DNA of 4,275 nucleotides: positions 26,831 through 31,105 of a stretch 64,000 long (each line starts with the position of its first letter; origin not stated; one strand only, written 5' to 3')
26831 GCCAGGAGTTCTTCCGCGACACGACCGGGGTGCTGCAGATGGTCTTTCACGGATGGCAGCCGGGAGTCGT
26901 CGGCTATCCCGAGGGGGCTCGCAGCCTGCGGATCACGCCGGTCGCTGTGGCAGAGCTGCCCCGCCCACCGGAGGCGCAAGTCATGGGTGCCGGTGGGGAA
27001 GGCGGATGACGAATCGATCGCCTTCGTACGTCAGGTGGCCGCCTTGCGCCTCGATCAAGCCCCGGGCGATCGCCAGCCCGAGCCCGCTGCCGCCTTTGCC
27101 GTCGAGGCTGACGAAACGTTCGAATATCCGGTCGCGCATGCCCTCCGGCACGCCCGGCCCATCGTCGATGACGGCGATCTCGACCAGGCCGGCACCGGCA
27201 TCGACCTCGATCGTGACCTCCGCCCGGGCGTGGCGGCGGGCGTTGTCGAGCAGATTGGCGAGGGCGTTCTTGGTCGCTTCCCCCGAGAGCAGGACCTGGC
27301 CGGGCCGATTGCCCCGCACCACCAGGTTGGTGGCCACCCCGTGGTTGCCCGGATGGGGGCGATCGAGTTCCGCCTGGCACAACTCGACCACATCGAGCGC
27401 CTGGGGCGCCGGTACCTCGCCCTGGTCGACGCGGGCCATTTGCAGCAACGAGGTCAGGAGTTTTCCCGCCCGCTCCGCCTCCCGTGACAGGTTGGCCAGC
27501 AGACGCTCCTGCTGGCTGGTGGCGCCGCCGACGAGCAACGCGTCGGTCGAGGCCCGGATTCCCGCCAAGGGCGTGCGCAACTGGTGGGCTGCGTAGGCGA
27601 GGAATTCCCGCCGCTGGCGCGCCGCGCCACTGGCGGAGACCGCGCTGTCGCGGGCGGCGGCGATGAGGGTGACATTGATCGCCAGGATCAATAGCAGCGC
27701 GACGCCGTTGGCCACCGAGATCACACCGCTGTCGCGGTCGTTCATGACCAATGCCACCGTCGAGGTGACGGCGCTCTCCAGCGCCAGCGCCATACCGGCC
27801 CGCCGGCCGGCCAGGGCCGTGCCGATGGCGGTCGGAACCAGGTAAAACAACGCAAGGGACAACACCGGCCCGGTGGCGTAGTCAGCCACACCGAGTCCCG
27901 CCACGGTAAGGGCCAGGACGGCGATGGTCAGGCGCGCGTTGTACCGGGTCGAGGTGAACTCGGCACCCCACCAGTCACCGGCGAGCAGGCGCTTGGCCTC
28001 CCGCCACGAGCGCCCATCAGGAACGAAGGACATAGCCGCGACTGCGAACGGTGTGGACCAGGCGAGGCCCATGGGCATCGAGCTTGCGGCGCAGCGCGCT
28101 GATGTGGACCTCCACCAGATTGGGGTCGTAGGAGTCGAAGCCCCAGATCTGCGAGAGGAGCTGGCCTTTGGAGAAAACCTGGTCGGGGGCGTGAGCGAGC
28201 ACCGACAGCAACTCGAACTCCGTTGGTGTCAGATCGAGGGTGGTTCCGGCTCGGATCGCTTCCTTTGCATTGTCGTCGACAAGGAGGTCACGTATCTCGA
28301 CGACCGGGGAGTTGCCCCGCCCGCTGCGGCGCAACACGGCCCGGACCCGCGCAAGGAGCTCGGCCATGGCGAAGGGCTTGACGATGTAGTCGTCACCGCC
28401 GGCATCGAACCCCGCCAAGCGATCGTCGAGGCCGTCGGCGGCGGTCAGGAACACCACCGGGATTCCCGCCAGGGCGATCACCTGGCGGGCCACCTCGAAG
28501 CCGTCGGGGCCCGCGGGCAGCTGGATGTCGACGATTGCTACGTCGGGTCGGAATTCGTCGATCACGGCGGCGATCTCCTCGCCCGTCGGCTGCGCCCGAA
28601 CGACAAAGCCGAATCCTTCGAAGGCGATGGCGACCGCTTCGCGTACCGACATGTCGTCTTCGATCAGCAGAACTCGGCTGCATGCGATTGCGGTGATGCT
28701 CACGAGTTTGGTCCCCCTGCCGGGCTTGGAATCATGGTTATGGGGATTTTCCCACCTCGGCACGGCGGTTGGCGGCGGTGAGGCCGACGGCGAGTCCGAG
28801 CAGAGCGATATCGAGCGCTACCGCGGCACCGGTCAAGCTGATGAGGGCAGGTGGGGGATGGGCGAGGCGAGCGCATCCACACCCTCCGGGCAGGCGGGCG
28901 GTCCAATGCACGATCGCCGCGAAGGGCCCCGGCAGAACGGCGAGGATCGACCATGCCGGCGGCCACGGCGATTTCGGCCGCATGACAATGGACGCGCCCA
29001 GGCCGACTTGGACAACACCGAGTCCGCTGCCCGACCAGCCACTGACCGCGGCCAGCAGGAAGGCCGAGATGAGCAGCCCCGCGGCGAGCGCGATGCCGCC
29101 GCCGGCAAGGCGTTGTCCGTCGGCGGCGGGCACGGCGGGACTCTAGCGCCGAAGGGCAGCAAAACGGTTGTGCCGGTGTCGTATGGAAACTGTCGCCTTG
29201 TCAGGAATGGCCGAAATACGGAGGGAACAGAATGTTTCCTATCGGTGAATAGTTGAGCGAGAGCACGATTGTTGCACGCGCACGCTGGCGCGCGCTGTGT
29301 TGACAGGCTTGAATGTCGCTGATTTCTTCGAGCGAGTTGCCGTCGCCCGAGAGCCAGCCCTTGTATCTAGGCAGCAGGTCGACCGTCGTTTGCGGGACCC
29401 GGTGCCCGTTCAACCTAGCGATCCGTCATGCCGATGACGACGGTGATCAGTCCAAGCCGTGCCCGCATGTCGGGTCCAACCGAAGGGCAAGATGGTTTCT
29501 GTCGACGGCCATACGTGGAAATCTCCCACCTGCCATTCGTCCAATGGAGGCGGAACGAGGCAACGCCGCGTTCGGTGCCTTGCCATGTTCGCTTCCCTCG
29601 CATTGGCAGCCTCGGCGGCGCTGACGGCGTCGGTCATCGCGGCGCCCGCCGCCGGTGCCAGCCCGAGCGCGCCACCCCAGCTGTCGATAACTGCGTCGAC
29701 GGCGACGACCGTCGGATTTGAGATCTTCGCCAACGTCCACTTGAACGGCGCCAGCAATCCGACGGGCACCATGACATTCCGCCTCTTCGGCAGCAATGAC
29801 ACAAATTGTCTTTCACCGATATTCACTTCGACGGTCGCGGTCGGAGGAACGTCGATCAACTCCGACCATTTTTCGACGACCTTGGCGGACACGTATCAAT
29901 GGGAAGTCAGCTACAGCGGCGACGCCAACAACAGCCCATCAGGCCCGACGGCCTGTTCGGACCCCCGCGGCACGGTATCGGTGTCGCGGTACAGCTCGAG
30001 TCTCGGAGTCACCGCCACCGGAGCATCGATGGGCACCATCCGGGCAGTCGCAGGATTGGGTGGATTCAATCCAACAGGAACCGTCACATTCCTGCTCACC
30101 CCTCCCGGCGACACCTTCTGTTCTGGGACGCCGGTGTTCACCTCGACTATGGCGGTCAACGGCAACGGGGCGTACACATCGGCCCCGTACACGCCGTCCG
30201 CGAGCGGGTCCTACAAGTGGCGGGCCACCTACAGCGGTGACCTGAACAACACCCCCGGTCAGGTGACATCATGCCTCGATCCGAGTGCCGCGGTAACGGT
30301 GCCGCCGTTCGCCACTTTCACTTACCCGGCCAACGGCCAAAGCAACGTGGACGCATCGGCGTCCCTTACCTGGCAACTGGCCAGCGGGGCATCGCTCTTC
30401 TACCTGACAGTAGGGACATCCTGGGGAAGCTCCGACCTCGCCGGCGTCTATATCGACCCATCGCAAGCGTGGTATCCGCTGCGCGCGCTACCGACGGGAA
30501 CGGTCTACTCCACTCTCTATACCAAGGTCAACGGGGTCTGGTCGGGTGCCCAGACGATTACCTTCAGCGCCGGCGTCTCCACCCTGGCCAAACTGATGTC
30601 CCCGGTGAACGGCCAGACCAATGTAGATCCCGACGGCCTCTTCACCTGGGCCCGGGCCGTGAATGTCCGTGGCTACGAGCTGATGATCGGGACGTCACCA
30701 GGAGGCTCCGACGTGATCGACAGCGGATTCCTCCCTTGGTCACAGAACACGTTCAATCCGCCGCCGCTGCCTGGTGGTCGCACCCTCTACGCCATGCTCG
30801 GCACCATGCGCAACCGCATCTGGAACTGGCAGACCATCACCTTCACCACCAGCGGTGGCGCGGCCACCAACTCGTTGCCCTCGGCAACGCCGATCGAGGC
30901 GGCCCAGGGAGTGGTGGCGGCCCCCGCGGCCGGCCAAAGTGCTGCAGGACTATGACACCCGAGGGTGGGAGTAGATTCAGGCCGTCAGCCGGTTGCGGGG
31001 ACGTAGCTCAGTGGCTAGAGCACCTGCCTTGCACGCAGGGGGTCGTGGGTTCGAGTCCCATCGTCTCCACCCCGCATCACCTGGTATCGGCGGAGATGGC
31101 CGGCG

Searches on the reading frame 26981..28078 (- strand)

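Call 20: search_protein_families(library=pfam, proteins=[window:26981-28078:-], max_evalue=0.01)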
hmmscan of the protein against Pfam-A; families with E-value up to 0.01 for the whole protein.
window:26981-28078:- (365 aa): 4 families
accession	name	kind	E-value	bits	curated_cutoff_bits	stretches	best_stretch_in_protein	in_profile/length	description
PF02518.31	HATPase_c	-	1.9e-20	73.8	26.4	1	270-363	7-110/111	Histidine kinase-, DNA gyrase B-, and HSP90-like ATPase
PF00512.31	HisKA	-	3.8e-16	59.3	26.9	1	155-220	1-66/66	His Kinase A (phospho-acceptor) domain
PF13581.12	HATPase_c_2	-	0.00027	21.4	27.4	1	272-343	39-110/127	Histidine kinase-like ATPase domain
PF13589.12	HATPase_c_3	-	0.0068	16.9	25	0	270-312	4-47/137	Histidine kinase-, DNA gyrase B-, and HSP90-like ATPase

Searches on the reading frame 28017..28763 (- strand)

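Call 20: search_protein_families(library=pfam, proteins=[window:28017-28763:-], max_evalue=0.01)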
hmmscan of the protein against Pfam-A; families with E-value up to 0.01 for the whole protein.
window:28017-28763:- (248 aa): 3 families
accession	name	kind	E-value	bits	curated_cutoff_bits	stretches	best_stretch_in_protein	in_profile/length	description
PF00486.34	Trans_reg_C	-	7.4e-24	84.1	26.2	1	173-246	1-77/77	Transcriptional regulatory protein, C terminal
PF00072.30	Response_reg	-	2.2e-21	76.6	30.2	1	31-141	1-111/111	Response regulator receiver domain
PF01993.23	MTD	-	0.00091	19.1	25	1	20-128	5-111/274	methylene-5,6,7,8-tetrahydromethanopterin dehydrogenase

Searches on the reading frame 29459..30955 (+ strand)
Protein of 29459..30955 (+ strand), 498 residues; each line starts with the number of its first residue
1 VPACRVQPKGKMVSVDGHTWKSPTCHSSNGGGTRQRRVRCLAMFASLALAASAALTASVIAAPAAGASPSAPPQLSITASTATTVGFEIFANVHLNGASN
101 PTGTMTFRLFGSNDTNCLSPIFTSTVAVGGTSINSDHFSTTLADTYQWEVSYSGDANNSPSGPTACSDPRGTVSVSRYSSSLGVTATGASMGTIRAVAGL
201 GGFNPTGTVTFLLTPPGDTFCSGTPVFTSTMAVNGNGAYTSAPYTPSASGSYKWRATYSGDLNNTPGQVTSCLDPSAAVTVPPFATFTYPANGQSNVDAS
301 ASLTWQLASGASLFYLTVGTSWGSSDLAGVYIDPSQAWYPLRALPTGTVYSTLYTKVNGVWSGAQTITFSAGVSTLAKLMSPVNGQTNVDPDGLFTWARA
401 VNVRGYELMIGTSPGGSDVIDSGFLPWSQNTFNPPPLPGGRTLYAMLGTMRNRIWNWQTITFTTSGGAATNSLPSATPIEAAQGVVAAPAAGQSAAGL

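Call 20: search_protein_families(library=pfam, proteins=[window:29459-30955:+], max_evalue=0.01)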
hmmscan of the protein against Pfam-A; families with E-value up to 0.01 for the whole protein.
window:29459-30955:+ (498 aa): 1 family
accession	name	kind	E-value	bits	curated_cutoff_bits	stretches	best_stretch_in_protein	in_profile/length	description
PF16640.11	Big_3_5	-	4.3e-05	24.4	35.5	2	195-267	17-78/88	Bacterial Ig-like domain (group 3)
